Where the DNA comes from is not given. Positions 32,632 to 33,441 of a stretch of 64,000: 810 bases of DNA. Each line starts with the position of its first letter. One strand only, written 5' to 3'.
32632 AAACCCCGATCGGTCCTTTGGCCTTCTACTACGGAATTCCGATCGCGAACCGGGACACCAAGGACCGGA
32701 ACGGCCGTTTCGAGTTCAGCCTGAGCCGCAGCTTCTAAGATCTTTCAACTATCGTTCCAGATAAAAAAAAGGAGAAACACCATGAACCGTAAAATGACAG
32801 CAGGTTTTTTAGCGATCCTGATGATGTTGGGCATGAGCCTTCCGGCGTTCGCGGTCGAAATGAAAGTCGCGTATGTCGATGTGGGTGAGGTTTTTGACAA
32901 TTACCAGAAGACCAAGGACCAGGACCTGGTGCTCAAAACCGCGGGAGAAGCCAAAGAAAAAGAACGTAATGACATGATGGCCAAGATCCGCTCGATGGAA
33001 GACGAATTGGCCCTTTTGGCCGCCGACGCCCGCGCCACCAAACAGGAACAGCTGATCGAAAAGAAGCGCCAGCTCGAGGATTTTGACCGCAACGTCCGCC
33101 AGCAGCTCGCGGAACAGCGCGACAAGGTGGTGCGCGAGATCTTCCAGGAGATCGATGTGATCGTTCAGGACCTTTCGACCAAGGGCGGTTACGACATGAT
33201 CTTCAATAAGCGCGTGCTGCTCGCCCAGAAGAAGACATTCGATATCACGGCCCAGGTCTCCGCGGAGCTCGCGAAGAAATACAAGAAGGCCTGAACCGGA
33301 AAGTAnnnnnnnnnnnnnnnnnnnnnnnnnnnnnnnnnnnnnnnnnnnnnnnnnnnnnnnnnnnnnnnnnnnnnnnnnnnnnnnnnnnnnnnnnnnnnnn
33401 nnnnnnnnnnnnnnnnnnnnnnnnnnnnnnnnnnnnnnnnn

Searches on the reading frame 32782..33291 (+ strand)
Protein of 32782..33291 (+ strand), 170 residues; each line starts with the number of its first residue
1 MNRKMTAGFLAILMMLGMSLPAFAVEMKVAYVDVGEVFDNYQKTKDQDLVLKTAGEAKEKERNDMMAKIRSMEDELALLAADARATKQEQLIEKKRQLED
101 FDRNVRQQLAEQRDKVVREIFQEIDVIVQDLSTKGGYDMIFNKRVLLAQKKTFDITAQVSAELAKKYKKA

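Call 41: search_protein_families(library=pfam, proteins=[window:32782-33291:+], max_evalue=0.01)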
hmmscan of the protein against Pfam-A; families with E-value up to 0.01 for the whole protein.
window:32782-33291:+ (170 aa): 3 families
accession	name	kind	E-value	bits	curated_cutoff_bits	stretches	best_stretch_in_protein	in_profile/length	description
PF03938.19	OmpH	-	1.4e-20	74.4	32.4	1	28-163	1-141/141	Outer membrane protein (OmpH-like)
PF09304.16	Cortex-I_coil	-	1.5e-05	25.6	60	1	56-133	5-76/107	Cortexillin coiled-coil region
PF13086.12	AAA_11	-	0.0013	19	27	1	39-135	111-204/257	AAA domain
